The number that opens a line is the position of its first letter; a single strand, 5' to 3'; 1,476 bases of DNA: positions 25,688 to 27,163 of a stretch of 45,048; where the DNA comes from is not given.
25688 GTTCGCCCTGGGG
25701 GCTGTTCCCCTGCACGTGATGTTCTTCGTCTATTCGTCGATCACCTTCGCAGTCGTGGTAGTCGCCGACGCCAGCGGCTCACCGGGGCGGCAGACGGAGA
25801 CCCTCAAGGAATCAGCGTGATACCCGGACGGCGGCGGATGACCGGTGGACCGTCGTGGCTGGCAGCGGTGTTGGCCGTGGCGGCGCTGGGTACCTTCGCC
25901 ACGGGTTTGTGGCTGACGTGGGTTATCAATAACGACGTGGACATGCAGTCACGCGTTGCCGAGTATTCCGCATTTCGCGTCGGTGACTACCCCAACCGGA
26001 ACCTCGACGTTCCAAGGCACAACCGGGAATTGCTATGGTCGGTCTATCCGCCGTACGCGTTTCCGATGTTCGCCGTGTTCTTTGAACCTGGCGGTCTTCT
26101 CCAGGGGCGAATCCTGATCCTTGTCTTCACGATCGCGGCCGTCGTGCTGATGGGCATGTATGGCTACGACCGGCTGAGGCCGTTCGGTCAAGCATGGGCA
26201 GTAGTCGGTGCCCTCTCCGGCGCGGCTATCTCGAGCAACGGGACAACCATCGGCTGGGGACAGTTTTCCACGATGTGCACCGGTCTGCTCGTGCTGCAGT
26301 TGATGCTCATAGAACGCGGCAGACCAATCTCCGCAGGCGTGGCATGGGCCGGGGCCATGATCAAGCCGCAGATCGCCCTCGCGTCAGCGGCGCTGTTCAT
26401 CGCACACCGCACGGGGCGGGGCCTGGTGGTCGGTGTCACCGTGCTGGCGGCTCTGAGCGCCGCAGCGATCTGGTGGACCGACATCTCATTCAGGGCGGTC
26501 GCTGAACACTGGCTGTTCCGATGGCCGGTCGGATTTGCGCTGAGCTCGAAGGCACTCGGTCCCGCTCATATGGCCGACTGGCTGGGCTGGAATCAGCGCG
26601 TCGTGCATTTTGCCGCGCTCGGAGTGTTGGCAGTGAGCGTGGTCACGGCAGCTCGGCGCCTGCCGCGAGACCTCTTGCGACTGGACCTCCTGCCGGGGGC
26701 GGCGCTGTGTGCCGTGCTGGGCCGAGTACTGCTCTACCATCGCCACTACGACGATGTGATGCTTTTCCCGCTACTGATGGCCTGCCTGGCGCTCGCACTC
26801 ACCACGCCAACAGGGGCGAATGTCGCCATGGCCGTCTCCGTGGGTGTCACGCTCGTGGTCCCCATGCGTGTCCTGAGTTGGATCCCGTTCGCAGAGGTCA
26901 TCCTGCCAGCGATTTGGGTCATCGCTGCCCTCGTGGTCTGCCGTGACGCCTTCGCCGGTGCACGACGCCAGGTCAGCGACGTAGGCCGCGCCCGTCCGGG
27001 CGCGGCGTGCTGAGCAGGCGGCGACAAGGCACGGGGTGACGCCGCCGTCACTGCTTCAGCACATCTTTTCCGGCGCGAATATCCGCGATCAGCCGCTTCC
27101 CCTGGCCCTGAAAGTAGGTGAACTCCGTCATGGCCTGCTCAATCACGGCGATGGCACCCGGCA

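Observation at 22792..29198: Outward-facing module: MsbA/PglK-type exporter, membrane GT2, GT-C protein and Wzy_C-TPR, a candidate lipid-linked glycan flipping and transfer system (possibly protein O-glycosylation)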

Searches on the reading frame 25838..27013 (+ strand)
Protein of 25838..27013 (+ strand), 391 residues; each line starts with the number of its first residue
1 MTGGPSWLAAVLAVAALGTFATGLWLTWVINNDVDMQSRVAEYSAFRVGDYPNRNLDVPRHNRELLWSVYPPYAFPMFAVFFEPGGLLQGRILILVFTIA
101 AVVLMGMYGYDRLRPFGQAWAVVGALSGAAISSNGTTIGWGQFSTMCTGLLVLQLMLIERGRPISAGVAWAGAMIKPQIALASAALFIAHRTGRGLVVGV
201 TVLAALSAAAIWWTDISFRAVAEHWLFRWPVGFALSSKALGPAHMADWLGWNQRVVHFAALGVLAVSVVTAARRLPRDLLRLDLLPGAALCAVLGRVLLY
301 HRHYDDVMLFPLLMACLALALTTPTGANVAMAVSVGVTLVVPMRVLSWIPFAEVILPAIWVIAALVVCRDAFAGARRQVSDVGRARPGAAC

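Call 6: search_protein_families(library=pfam, proteins=[window:25838-27013:+], max_evalue=0.01)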
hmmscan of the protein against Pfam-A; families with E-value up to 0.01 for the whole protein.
window:25838-27013:+ (391 aa): 1 family
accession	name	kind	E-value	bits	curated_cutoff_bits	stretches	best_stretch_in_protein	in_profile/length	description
PF09594.16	GT87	-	2.3e-10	41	25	1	76-294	5-231/237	Glycosyltransferase family 87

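Call 7: search_protein_families(library=ncbifam, proteins=[window:25838-27013:+], max_evalue=0.01)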
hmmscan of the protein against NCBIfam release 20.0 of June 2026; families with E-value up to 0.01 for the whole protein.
window:25838-27013:+ (391 aa): 0 families

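Call 22: find_homologous_proteins(query=window:25838-27013:+, max_evalue=0.001)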
Query window:25838-27013:+ (391 aa): 35 proteins with E <= 0.001 among 8000 candidates.
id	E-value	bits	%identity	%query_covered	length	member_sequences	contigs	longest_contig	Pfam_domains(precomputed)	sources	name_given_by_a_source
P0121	7.0e-219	745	87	100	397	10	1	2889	PF09594.17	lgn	-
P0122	2.5e-206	704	83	99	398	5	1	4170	PF09594.17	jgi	jgi:hypothetical protein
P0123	3.6e-150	519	100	63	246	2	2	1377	-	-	-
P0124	4.6e-144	499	65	92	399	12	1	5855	PF09594.17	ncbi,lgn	-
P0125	9.8e-131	455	59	95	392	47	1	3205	PF09594.17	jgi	jgi:hypothetical protein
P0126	3.6e-125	436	54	98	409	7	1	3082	PF09594.17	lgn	-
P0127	8.6e-115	402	54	93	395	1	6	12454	PF09594.17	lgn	-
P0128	2.1e-103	365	51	88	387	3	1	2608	PF09594.17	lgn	-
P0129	1.6e-102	362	46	98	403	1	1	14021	PF09594.17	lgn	-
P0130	9.1e-89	317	45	91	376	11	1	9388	PF09594.17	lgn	-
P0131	1.1e-85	306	43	97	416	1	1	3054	PF09594.17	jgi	-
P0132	5.1e-85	304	45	92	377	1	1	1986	PF09594.17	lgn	-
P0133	3.7e-84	301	45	86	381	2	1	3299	PF09594.17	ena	-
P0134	6.9e-82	294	45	88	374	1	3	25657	PF09594.17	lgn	-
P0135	1.7e-81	293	43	93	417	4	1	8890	PF09594.17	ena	-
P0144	3.6e-74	268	42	96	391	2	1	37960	PF09594.17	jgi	-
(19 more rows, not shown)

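Call 23: find_encoding_contigs(protein=P0129, flank=10000, max_places=1)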
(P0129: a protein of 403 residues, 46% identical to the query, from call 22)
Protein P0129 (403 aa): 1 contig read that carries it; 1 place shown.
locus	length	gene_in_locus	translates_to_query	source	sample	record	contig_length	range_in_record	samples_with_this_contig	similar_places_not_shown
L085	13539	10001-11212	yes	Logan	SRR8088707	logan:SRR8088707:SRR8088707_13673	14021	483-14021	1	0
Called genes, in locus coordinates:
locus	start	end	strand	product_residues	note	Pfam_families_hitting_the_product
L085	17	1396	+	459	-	PF00535:Glycos_transf_2, PF10111:Glyco_tranf_2_2, PF13641:Glyco_tranf_2_3 (weak), PF02348:CTP_transf_3 (weak)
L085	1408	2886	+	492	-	-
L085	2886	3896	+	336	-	PF03102:NeuB, PF08666:SAF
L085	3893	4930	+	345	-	-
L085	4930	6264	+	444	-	PF16254:DUF4910, PF09940:DUF2172, PF16221:HTH_47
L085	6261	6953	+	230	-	PF02348:CTP_transf_3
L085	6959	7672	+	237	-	PF20680:DUF6817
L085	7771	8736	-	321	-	PF00535:Glycos_transf_2, PF10111:Glyco_tranf_2_2 (faint)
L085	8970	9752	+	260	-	PF02522:Antibiotic_NAT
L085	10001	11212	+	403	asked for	PF09594:GT87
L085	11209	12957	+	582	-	PF00664:ABC_membrane, PF13555:AAA_29 (faint), PF00005:ABC_tran, PF02463:SMC_N (faint)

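Call 24: find_encoding_contigs(protein=P0134, flank=10000, max_places=1)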
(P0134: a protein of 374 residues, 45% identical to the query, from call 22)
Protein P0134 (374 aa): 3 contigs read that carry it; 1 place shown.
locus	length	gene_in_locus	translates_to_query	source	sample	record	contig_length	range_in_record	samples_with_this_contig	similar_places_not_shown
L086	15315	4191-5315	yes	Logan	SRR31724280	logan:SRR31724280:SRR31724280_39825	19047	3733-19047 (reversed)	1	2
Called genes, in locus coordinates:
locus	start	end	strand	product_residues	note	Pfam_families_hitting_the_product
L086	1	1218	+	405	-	?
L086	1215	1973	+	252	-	-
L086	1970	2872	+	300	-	PF00535:Glycos_transf_2, PF10111:Glyco_tranf_2_2, PF13641:Glyco_tranf_2_3, PF13632:Glyco_trans_2_3 (weak)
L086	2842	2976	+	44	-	-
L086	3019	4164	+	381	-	PF00535:Glycos_transf_2, PF10111:Glyco_tranf_2_2 (faint)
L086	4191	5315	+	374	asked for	PF09594:GT87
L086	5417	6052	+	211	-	-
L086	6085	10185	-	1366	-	PF07719:TPR_2 (faint), PF13428:TPR_14 (faint), PF13432:TPR_16 (faint), PF14559:TPR_19 (faint), PF23914:TPR_CcmH_CycH (faint), PF13431:TPR_17 (faint)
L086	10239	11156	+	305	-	PF01061:ABC2_membrane (weak)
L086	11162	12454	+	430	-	PF00005:ABC_tran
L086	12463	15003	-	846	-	PF13439:Glyco_transf_4 (faint), PF00534:Glycos_transf_1, PF13692:Glyco_trans_1_4, PF13524:Glyco_trans_1_2 (faint), PF20706:GT4-conflict (weak), PF00534:Glycos_transf_1, PF13692:Glyco_trans_1_4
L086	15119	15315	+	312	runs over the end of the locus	PF00348:polyprenyl_synt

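Call 25: find_encoding_contigs(protein=P0144, flank=10000, max_places=1)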
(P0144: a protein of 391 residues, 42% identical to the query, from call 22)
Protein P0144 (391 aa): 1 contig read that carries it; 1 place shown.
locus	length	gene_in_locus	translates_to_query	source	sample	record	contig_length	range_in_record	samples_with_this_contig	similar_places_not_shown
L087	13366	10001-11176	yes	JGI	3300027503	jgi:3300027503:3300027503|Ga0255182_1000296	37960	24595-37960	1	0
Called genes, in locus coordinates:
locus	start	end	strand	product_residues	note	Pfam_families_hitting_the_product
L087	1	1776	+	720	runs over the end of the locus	PF03176:MMPL, PF02460:Patched (weak), PF12349:Sterol-sensing, PF03176:MMPL, PF02355:SecD_SecF_C (weak)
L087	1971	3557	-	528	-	PF00155:Aminotran_1_2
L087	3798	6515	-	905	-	PF00330:Aconitase, PF00694:Aconitase_C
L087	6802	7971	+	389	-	PF07963:N_methyl (weak), PF07596:SBP_bac_10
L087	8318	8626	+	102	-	PF13620:CarboxypepD_reg (faint)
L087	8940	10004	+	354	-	PF00535:Glycos_transf_2, PF13641:Glyco_tranf_2_3 (weak), PF10111:Glyco_tranf_2_2 (faint), PF13506:Glyco_transf_21 (weak), PF13632:Glyco_trans_2_3 (weak)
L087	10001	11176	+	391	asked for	PF09594:GT87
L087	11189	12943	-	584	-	PF12697:Abhydrolase_6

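Call 42: search_solved_structures(query=window:25838-27013:+, max_evalue=10)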
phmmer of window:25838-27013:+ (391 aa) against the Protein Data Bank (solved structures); distinct sequences matched with E-value up to 10: 0.

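Call 57: find_related_loci(query=A4, collection=metagenome_contigs, flank=10000)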
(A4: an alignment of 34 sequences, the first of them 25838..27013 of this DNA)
Query A4 (391 aa) in metagenome_contigs; peptide patterns used: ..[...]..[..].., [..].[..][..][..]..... (x = any residue, [..] = any of these).
307 stretches matched a pattern; 68 encode a relative of the query (tblastn E <= 1e-3); 68 distinct loci.
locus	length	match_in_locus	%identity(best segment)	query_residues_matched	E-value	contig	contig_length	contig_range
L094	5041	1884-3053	87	2-391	0e+0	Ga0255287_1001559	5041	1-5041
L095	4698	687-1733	46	19-367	2e-94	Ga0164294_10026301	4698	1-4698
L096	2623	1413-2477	45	23-376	3e-90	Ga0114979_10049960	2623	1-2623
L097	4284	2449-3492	45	19-367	1e-86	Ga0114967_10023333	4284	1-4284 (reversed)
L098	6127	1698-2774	43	8-367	3e-82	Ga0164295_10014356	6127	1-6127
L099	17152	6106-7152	44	12-360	1e-82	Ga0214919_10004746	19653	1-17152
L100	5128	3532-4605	42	7-364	3e-79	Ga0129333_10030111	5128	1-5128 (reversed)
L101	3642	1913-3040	43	7-367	7e-79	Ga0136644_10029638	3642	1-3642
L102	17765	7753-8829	41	8-369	5e-77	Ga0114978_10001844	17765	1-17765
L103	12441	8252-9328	41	8-369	5e-77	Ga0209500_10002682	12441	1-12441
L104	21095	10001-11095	42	23-367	2e-76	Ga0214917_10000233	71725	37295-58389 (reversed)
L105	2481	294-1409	41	12-391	4e-78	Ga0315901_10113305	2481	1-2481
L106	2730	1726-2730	44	7-326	3e-74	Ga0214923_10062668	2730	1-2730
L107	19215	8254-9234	42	31-360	1e-72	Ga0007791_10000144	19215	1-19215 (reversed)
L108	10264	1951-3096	43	6-385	2e-72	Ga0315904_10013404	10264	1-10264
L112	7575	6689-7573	45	12-306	3e-70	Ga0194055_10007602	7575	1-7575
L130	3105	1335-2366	32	35-367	3e-42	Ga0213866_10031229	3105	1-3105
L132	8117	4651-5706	34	34-368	1e-41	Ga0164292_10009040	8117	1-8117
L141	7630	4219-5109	36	35-321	3e-38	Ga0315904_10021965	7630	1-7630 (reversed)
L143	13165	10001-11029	33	35-365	3e-37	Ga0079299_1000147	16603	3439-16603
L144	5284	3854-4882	32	35-367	1e-36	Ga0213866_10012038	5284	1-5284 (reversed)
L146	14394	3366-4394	32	35-367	1e-38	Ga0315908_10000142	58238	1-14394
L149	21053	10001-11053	31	21-367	5e-30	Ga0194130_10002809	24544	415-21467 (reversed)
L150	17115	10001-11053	31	21-367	5e-30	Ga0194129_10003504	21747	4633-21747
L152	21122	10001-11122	31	35-390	4e-29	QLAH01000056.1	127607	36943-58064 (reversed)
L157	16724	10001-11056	34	34-368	2e-40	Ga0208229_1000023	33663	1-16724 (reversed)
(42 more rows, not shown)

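Call 66: search_protein_families(library=pfam, proteins=[L099:1609-2352:+, L099:7609-8859:-, L099:8957-10387:+, L099:10400-10873:+, L099:11032-11949:-, L099:12186-13427:+, L099:13561-14655:+, L099:14649-15692:-, L112:53-1639:+, L112:2381-2989:+], max_evalue=0.001)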
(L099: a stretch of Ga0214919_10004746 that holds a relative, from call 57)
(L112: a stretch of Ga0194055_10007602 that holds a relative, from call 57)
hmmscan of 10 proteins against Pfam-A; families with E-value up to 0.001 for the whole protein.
L099:1609-2352:+ (247 aa): 10 families
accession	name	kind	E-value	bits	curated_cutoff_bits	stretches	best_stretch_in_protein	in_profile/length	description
PF13489.12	Methyltransf_23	-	9.2e-17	61.7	27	1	31-212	13-160/164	Methyltransferase domain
PF13649.12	Methyltransf_25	-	9.7e-16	58.7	27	1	47-147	2-97/97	Methyltransferase domain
PF08242.18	Methyltransf_12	-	9.7e-16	58.7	30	1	47-149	1-98/98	Methyltransferase domain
PF08241.18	Methyltransf_11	-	2.5e-13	50.9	21.2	1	47-151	1-95/95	Methyltransferase domain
PF13847.12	Methyltransf_31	-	4.8e-12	46.2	27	1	45-155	6-113/145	Methyltransferase domain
PF13679.12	Methyltransf_32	-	2.4e-06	28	27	1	30-102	12-90/143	Methyltransferase domain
PF05175.20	MTS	-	0.00016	21.8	23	1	38-104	27-93/170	Methyltransferase small domain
PF06325.19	PrmA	-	0.00044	20.3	22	1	34-152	155-259/296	Ribosomal protein L11 methyltransferase (PrmA)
PF01209.24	Ubie_methyltran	-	0.00046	20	20.1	1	38-214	43-216/233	ubiE/COQ5 methyltransferase family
PF01739.24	CheR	-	0.00098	19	27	0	112-154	135-176/195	CheR methyltransferase, SAM binding domain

L099:7609-8859:- (416 aa): 1 family
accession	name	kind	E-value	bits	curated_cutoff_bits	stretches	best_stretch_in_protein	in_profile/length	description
PF00487.30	FA_desaturase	-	1.4e-17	64.7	29.7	1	90-375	8-251/253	Fatty acid desaturase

L099:8957-10387:+ (476 aa): 1 family
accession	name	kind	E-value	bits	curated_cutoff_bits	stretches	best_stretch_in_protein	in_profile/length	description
PF10009.15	DUF2252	-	2.8e-142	474.9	22.3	1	76-462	1-392/392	Uncharacterized protein conserved in bacteria (DUF2252)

L099:10400-10873:+ (157 aa): 1 family
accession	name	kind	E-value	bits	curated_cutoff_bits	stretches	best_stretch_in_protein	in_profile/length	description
PF11325.14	DUF3127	-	9.7e-15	55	27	1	37-120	2-80/85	Domain of unknown function (DUF3127)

L099:11032-11949:- (305 aa): 1 family
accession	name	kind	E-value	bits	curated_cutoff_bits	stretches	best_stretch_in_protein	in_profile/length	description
PF07608.17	DUF1571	-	5.4e-48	163.6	27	1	85-300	1-202/208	Protein of unknown function (DUF1571)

L099:12186-13427:+ (413 aa): 1 family
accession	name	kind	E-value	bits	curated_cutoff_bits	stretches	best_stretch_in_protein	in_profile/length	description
PF01261.30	AP_endonuc_2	-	3.1e-19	70.1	31.1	1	59-393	2-244/249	Xylose isomerase-like TIM barrel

L099:13561-14655:+ (364 aa): 2 families
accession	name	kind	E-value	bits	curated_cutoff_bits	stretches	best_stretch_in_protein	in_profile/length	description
PF03441.19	FAD_binding_7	-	2.4e-31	109.2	27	1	226-360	3-150/203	FAD binding domain of DNA photolyase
PF00875.24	DNA_photolyase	-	5.6e-17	62.6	26.6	1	10-78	7-79/164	DNA photolyase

L099:14649-15692:- (347 aa): 4 families
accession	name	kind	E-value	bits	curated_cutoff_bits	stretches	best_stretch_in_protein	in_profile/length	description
PF08240.17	ADH_N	-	3e-24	85.7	23.5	1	28-146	2-103/104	Alcohol dehydrogenase GroES-like domain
PF00107.32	ADH_zinc_N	-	4.8e-24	85.2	31.8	1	186-307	1-127/129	Zinc-binding dehydrogenase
PF01262.27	AlaDh_PNT_C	-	8e-07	29.1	23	1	176-256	28-110/214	Alanine dehydrogenase/PNT, C-terminal domain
PF02826.25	2-Hacid_dh_C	-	1.5e-05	24.9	25.1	1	175-222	35-82/178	D-isomer specific 2-hydroxyacid dehydrogenase, NAD binding domain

L112:53-1639:+ (528 aa): 2 families
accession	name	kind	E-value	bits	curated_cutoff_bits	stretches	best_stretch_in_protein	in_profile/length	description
PF01926.29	MMR_HSR1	-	1.7e-08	35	21.9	1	296-391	1-96/113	50S ribosome-binding GTPase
PF00350.29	Dynamin_N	-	0.00063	20.3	27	0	297-326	1-30/168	Dynamin family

L112:2381-2989:+ (202 aa): 0 families

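Call 67: search_protein_families(library=pfam, proteins=[L152:2792-4063:+, L152:4842-6323:+, L152:6382-8232:+, L152:8858-11140:+, L152:11049-13256:+, L152:13308-15104:+, L152:15111-17012:-, L143:5486-6958:+, L143:6924-8876:+, L143:11085-12137:-], max_evalue=0.001)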
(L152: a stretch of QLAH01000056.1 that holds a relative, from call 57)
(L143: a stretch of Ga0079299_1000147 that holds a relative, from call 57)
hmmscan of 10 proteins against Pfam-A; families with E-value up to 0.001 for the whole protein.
L152:2792-4063:+ (423 aa): 1 family
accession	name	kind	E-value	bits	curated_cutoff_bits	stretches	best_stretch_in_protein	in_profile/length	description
PF00027.35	cNMP_binding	-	3.4e-33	113.9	27.5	2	270-353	4-87/89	Cyclic nucleotide-binding domain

L152:4842-6323:+ (493 aa): 4 families
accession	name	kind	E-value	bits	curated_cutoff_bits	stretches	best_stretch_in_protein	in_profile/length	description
PF01593.30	Amino_oxidase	-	8.2e-15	55.5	19.8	1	14-318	2-295/443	Flavin containing amine oxidoreductase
PF13450.12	NAD_binding_8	-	3.4e-14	53.3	21.9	1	8-73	1-67/68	NAD(P)-binding Rossmann-like domain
PF01266.30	DAO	-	1.2e-05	25.5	27.9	0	6-35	2-31/353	FAD dependent oxidoreductase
PF01494.25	FAD_binding_3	-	6.3e-05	22.8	22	1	5-29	3-27/349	FAD binding domain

L152:6382-8232:+ (616 aa): 4 families
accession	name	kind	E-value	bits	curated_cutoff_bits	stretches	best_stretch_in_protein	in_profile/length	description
PF00005.33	ABC_tran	-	8.4e-33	114.3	25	1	387-536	1-137/137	ABC transporter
PF02463.25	SMC_N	-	1.8e-06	28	40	0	507-577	136-210/220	RecF/RecN/SMC N terminal domain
PF13555.12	AAA_29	-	0.00019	21.5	27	1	392-425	17-50/61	P-loop containing region of AAA domain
PF00664.28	ABC_membrane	-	0.00036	20.8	28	1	71-298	22-249/274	ABC transporter transmembrane region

L152:8858-11140:+ (760 aa): 5 families
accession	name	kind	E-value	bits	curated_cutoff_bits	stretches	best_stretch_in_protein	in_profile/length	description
PF00535.33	Glycos_transf_2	-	2.3e-12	47.6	23.3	1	11-119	2-115/168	Glycosyl transferase family 2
PF09594.16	GT87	-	5.3e-12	46.4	25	1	425-627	5-214/237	Glycosyltransferase family 87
PF10111.15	Glyco_tranf_2_2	-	6.5e-06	26.3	27.3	0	69-103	68-102/276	Glycosyltransferase like family 2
PF13506.12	Glyco_transf_21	-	6e-05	23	21.7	1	78-209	26-158/174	Glycosyl transferase family 21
PF13632.12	Glyco_trans_2_3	-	0.00025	21.4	27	1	86-269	2-190/198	Glycosyl transferase family group 2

L152:11049-13256:+ (735 aa): 3 families
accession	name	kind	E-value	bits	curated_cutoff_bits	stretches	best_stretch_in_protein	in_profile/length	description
PF02784.22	Orn_Arg_deC_N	-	5.9e-41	140.9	23.4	1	157-423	6-246/247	Pyridoxal-dependent decarboxylase, pyridoxal binding domain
PF17810.6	Arg_decarb_HB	-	8.8e-18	64.8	23.3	1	450-538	4-72/84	Arginine decarboxylase helical bundle domain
PF17944.6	Arg_decarbox_C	-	7.9e-09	36.4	23.3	1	681-733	2-51/51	Arginine decarboxylase C-terminal helical extension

L152:13308-15104:+ (598 aa): 1 family
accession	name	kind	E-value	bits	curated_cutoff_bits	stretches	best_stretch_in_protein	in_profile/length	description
PF03865.19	ShlB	-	2.3e-14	54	22.7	1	238-536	4-293/311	Haemolysin secretion/activation protein ShlB/FhaC/HecB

L152:15111-17012:- (633 aa): 2 families
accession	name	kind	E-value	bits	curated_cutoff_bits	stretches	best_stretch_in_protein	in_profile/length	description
PF05226.16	CHASE2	-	1.1e-27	97.6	26.3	1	17-325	4-249/257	CHASE2 domain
PF00211.25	Guanylate_cyc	-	7.1e-18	65.3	21.9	1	433-618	8-179/183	Adenylate and Guanylate cyclase catalytic domain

L143:5486-6958:+ (490 aa): 5 families
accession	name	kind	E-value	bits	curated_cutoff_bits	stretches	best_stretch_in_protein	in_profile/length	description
PF13450.12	NAD_binding_8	-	1.4e-14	54.5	21.9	1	15-81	1-68/68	NAD(P)-binding Rossmann-like domain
PF01593.30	Amino_oxidase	-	2.2e-11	44.2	19.8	1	21-402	2-374/443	Flavin containing amine oxidoreductase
PF01266.30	DAO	-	8.8e-07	29.2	27.9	1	13-45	2-34/353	FAD dependent oxidoreductase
PF01946.23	Thi4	-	3.4e-05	23.6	26.2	1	9-48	16-56/235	Thi4 family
PF01494.25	FAD_binding_3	-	4.1e-05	23.4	22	1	12-40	3-31/349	FAD binding domain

L143:6924-8876:+ (650 aa): 4 families
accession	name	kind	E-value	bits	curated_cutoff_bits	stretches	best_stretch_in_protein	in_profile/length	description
PF00005.33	ABC_tran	-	7.9e-33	114.4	25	1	416-564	3-137/137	ABC transporter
PF00664.28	ABC_membrane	-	8.2e-10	39.3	28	1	88-341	12-264/274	ABC transporter transmembrane region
PF02463.25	SMC_N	-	8.3e-06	25.8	40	0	535-605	136-210/220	RecF/RecN/SMC N terminal domain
PF13555.12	AAA_29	-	4.7e-05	23.5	27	1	419-450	17-48/61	P-loop containing region of AAA domain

L143:11085-12137:- (350 aa): 1 family
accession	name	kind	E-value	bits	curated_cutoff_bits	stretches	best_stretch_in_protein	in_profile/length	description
PF00535.33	Glycos_transf_2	-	1.9e-08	34.9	23.3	1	69-167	28-127/168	Glycosyl transferase family 2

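Call 77: search_protein_representatives(alignment_id=A4)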
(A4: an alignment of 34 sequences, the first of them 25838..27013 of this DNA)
Query: 34 sequences, 389 profile positions. Proteins with E-value up to 0.001 (for the whole library): 2031; up to 1e-10: 586; up to 1e-30: 130. The best 150 are listed.
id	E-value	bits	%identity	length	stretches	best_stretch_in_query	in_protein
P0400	7.7e-157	538.4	-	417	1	7-376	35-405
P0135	2.3e-154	530.3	-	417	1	7-383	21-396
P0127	1.5e-153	527.6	-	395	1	7-377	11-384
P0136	2.1e-153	527.1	-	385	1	5-385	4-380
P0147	9.4e-149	511.8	-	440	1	7-380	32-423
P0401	1.2e-147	508.1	-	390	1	12-382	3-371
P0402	7.2e-140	482.6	-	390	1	14-378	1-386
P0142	3.4e-137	473.8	-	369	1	18-380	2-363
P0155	1.5e-136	471.6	-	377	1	7-383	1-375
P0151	3.2e-136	470.6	-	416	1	7-380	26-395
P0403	7.9e-135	466.0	-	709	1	6-380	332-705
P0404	2.9e-128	444.4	-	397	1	7-382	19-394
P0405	4.5e-128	443.7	-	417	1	7-379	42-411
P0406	6.3e-125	433.4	-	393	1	7-376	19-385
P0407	1.3e-122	425.7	-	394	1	7-380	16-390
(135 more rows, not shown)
